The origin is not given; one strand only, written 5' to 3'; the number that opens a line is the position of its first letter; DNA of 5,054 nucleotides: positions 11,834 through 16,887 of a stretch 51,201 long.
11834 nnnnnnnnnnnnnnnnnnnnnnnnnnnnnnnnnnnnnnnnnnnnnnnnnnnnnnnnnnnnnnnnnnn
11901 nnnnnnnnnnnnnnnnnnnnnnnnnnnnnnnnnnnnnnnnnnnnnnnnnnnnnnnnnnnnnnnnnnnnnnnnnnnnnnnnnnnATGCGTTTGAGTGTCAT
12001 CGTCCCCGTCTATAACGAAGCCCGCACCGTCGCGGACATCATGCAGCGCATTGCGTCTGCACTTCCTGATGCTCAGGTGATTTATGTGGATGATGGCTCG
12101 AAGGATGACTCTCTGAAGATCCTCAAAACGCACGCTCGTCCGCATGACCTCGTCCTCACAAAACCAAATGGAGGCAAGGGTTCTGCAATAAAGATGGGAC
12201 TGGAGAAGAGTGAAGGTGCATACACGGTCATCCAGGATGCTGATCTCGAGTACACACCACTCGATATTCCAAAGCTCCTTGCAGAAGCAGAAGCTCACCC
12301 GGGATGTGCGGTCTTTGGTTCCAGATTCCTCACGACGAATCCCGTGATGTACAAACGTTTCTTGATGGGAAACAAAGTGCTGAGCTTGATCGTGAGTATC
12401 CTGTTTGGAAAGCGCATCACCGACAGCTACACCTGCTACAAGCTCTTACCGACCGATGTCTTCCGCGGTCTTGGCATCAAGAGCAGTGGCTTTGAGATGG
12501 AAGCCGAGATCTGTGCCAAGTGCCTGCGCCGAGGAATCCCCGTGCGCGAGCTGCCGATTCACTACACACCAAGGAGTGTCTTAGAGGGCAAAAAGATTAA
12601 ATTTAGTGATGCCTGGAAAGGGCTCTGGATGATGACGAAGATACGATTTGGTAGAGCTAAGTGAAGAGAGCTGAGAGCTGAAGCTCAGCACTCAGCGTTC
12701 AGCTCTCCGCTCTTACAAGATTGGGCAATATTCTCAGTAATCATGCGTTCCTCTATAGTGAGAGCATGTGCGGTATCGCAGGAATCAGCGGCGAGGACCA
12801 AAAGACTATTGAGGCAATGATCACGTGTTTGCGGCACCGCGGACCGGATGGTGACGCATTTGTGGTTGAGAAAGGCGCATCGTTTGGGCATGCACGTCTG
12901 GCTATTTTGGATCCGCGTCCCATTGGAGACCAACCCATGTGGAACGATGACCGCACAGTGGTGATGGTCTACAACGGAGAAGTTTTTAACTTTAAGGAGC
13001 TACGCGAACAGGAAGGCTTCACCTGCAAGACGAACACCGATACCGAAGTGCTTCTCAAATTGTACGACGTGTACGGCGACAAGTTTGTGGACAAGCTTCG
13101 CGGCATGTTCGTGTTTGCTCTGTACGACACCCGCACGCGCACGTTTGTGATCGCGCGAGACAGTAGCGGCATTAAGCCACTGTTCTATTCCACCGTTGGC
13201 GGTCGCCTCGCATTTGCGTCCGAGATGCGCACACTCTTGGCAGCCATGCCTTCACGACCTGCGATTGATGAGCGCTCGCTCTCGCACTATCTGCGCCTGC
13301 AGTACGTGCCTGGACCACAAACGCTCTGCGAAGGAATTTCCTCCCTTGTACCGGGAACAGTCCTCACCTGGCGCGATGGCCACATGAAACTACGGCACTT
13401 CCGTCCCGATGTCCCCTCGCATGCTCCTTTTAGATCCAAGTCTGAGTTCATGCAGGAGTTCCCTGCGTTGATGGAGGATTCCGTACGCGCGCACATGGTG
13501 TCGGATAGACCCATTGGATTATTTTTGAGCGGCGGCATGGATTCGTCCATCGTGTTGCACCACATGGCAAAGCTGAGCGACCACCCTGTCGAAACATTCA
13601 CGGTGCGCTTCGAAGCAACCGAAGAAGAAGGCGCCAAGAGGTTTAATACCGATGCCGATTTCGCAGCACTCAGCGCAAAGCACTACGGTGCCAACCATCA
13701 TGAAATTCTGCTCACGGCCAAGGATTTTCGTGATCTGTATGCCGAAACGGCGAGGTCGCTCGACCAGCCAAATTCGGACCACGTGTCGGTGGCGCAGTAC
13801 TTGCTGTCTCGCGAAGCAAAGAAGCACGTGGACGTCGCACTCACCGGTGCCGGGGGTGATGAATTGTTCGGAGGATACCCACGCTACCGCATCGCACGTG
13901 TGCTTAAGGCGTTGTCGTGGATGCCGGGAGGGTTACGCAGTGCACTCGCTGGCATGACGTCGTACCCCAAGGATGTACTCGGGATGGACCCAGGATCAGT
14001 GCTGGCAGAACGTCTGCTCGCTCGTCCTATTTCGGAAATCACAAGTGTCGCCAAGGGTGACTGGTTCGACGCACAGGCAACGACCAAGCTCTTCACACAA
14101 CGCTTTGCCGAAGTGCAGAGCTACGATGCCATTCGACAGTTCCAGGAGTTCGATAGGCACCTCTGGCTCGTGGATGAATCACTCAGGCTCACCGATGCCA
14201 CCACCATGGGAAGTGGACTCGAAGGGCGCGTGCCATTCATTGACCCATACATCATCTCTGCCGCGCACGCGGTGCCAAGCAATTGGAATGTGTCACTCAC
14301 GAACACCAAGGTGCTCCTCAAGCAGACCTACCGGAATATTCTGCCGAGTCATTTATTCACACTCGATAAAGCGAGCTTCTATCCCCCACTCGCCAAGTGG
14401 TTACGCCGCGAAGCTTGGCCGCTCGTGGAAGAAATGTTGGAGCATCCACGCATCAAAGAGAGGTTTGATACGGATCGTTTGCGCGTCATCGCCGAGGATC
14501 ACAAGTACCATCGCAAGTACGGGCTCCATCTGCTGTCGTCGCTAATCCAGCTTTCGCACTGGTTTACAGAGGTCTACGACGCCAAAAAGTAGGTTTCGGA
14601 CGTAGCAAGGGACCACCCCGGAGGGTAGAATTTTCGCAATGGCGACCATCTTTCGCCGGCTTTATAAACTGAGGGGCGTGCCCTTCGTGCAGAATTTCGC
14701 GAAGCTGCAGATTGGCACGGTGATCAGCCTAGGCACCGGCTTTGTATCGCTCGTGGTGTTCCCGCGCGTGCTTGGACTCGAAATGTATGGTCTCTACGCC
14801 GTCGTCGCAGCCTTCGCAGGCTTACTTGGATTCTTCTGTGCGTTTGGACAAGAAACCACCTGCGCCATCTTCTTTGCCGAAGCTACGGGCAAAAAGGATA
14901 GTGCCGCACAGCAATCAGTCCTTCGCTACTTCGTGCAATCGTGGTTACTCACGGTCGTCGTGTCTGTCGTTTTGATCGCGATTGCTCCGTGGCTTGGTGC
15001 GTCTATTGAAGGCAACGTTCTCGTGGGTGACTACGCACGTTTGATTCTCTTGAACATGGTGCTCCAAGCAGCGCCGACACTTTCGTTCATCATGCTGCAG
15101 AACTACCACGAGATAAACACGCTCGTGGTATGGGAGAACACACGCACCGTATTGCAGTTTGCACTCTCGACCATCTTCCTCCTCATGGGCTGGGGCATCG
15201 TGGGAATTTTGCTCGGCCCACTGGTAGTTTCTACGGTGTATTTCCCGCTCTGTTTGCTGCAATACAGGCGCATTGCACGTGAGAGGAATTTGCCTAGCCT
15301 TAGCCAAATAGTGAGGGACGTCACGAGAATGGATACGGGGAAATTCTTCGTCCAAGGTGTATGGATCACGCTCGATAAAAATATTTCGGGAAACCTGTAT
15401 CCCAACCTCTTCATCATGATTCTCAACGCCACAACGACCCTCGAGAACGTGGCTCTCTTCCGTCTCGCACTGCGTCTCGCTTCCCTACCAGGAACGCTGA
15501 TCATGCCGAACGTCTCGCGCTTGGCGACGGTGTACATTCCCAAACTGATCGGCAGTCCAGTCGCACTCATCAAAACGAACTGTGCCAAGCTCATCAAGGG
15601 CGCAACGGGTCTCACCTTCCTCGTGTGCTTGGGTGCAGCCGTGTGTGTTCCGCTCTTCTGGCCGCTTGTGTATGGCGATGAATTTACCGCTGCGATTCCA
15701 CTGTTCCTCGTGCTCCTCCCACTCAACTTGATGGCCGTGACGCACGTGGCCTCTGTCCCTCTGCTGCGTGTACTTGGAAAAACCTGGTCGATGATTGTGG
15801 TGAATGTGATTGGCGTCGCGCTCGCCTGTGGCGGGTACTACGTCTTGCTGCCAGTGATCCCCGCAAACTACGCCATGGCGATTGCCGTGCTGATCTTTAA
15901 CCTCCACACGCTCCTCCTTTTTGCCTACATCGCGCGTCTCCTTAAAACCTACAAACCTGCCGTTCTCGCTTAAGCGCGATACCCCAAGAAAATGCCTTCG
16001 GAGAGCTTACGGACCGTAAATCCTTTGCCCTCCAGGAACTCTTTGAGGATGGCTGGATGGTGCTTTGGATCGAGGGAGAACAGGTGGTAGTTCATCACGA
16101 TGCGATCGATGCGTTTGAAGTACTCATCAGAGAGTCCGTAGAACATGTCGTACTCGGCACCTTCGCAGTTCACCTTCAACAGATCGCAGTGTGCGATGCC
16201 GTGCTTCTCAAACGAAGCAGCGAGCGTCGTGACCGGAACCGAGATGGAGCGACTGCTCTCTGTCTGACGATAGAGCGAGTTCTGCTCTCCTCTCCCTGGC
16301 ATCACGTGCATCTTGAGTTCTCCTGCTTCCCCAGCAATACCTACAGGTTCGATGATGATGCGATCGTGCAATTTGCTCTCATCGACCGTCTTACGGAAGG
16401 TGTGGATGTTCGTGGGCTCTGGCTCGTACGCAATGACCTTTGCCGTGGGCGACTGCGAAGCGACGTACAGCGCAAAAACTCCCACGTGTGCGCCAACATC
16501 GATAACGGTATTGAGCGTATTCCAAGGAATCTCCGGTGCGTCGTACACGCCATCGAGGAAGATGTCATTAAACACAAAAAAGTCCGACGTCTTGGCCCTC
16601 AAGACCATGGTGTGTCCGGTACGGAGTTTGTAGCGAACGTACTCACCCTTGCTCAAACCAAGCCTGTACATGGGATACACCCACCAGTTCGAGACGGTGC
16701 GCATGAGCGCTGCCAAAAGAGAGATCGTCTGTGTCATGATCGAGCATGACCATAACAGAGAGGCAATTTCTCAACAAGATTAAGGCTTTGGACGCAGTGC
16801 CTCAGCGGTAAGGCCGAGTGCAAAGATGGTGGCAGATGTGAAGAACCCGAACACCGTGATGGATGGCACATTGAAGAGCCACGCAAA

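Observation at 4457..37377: Repeated triad of methyltransferase, Dpm1/GtrB-like GT2 and GT-C membrane glycosyltransferase (four to five modules in one locus)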

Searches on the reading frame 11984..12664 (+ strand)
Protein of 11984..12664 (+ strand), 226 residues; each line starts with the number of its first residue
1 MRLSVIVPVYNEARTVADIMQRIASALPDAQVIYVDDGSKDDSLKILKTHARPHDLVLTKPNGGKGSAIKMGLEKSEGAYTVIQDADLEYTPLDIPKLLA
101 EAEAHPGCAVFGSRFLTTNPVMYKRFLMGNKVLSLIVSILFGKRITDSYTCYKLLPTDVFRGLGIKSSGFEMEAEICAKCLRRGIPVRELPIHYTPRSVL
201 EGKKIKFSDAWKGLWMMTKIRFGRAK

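Call 9: search_protein_families(library=ncbifam, proteins=[window:11984-12664:+], max_evalue=0.01)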
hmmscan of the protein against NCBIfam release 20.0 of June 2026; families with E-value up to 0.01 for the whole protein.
window:11984-12664:+ (226 aa): 17 families
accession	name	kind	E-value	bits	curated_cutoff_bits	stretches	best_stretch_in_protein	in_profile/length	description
TIGR04182.1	glyco_TIGR04182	equivalog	5.4e-28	98.2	325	1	4-199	3-195/293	S-layer glycoprotein N-glycosyltransferase AglJ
NF041391.1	DPhHxTase_Halo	equivalog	5.5e-16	58.2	375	1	9-197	3-186/213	dolichyl-phosphate hexose transferase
NF007986.1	PRK10714.1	equivalog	1.8e-15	56.8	529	1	2-151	7-159/316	undecaprenyl-phosphate 4-deoxy-4-formamido-L-arabinose transferase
NF058614.1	PPMAGASynPpgS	equivalog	7.3e-14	51.7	370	1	5-201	4-205/226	polyprenyl-phospho-N-acetylgalactosaminyl synthase PpgS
NF007482.0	PRK10073.1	equivalog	3.5e-13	49.3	423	1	2-103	7-111/334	glycosyltransferase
TIGR03937.1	PgaC_IcaA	equivalog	4.4e-13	48.9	422.3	1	3-87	47-135/407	poly-beta-1,6-N-acetyl-D-glucosamine synthase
NF047588.1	GlcsyltransPgfSStrep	equivalog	3.7e-12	46.1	500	1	1-101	1-109/308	glycosyltransferase PgfS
TIGR04283.1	glyco_like_mftF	equivalog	7.2e-12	45.4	182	1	3-127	1-122/221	TIGR04283 family arsenosugar biosynthesis glycosyltransferase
NF041875.1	EPS_EpsD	equivalog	1.5e-09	37.8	370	1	3-93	1-95/325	exopolysaccharide biosynthesis glycosyltransferase EpsD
TIGR03111.1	glyc2_xrt_Gpos1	hypoth_equivalog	9.3e-08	31.3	363.95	1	3-121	51-175/439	TIGR03111 family XrtG-associated glycosyltransferase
NF047683.1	TeichurnBiosyTuaG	equivalog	1.7e-07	31.1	400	1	3-97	8-106/252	teichuronic acid biosynthesis protein TuaG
NF010496.0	PRK13915.1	equivalog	1.2e-06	27.9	262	1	2-96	32-136/307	glucosyl-3-phosphoglycerate synthase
TIGR03965.1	mycofact_glyco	equivalog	1.2e-05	24.4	280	1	3-118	76-194/467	mycofactocin biosynthesis glycosyltransferase MftF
NF053739.1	GlytfEpsEBac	equivalog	0.00021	20.4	450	1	2-110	2-115/265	glycosyltransferase EpsE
NF053846.1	glyco_with_XrtP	equivalog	0.0015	17.3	520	1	5-54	45-94/440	XrtP-associated glycosyltransferase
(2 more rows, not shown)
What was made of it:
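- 11984..12664 (+): G2: soluble DPMS-like GT2. NCBIfam AglJ, Dol-P-hexose transferase, ArnC and PpgS (call 9).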

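Call 29: search_solved_structures(query=window:11984-12664:+, max_evalue=0.001)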
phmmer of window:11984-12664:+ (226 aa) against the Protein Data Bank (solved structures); distinct sequences matched with E-value up to 0.001: 17.
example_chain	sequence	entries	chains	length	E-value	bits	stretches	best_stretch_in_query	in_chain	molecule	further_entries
2z87_A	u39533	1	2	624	9.8e-14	54.6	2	3-88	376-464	Chondroitin synthase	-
2z86_A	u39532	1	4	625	9.8e-14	54.6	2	3-88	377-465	Chondroitin synthase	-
5mlz_A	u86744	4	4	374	4.2e-13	52.6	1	1-197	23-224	Dolichol monophosphate mannose synthase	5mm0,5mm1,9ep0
9bhc_C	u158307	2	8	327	1.9e-12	50.4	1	2-152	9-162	Undecaprenyl-phosphate 4-deoxy-4-formamido-L-arabinose transferase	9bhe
8vxh_A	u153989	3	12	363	2.5e-12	50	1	2-152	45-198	Undecaprenyl-phosphate 4-deoxy-4-formamido-L-arabinose transferase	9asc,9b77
9hwj_A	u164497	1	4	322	1.9e-11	47.1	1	2-151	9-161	Undecaprenyl-phosphate 4-deoxy-4-formamido-L-arabinose transferase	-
3bcv_A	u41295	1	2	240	6.4e-09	38.9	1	2-97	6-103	Putative glycosyltransferase protein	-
5eke_A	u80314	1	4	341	3e-06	30.1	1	2-99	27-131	Uncharacterized glycosyltransferase sll0501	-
5ekp_C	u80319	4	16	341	3e-06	30.1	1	2-99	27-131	Uncharacterized glycosyltransferase sll0501 | Glycosyltransferase sll0501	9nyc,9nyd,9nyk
9nye_A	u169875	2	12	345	3.1e-06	30.1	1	2-99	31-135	Glycosyltransferase sll0501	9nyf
5tze_C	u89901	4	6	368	7e-06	28.9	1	1-88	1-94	Glycosyl transferase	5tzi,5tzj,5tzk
9omm_A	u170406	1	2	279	1.3e-05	28.1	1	3-95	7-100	Glycosyltransferase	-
9omh_A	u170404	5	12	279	1.4e-05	28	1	3-95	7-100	Glycosyltransferase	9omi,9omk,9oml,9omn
9omj_A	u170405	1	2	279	1.4e-05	28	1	3-95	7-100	Glycosyltransferase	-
5tz8_A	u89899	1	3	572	1.6e-05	27.8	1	1-88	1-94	Glycosyl transferase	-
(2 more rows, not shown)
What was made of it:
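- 11984..12664 (+): PDB DPMS E 4e-13 over residues 1-197 and ArnC E 2e-12 (call 29).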

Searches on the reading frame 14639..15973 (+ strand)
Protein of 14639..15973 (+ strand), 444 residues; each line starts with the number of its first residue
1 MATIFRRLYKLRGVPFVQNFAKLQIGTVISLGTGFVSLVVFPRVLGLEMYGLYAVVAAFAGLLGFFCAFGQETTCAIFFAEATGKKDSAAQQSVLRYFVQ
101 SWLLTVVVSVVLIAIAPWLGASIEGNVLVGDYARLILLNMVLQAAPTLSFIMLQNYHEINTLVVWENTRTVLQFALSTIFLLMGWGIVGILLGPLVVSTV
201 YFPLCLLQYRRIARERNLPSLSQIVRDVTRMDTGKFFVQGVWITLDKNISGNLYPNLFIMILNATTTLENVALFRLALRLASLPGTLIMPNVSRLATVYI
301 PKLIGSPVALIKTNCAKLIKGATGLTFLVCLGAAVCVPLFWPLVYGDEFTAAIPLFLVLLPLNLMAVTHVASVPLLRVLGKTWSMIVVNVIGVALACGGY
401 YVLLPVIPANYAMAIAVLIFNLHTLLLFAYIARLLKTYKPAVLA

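Call 4: search_protein_families(library=pfam, proteins=[window:14639-15973:+], max_evalue=0.01)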
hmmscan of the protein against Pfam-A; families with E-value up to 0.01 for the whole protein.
window:14639-15973:+ (444 aa): 1 family
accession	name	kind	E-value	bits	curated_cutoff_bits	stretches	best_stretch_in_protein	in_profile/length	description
PF01943.22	Polysacc_synt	-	2.6e-14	53.7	28.2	1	17-293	2-263/274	Polysaccharide biosynthesis protein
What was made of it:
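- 14639..15973 (+): Wzx-type flippase. Pfam Polysacc_synt 54 bits (call 4).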

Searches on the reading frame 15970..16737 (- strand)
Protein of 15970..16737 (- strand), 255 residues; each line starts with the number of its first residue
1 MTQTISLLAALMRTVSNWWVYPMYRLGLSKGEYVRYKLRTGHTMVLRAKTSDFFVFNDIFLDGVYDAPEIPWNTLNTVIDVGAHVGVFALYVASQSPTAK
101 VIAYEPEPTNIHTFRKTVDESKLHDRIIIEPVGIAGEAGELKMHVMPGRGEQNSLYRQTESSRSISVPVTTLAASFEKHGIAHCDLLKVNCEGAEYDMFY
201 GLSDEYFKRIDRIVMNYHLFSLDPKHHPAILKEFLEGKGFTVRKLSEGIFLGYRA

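Call 4: search_protein_families(library=pfam, proteins=[window:15970-16737:-], max_evalue=0.01)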
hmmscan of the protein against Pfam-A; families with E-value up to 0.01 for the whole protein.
window:15970-16737:- (255 aa): 4 families
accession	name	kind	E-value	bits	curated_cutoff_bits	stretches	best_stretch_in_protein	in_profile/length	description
PF05050.19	Methyltransf_21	-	4.2e-15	56.7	22.7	1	80-238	1-169/173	Methyltransferase FkbM domain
PF02475.24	TRM5-TYW2_MTfase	-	0.00034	21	28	1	76-128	38-90/164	TRM5/TYW2 methyltransferase domain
PF05175.20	MTS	-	0.00083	19.5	23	1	73-125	30-82/170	Methyltransferase small domain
PF12847.13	Methyltransf_18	-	0.0056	17.1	27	0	76-129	16-69/151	Methyltransferase domain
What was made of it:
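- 15970..16737 (-): FkbM_b methyltransferase, downstream of G3. Pfam Methyltransf_21 57 bits (call 4).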
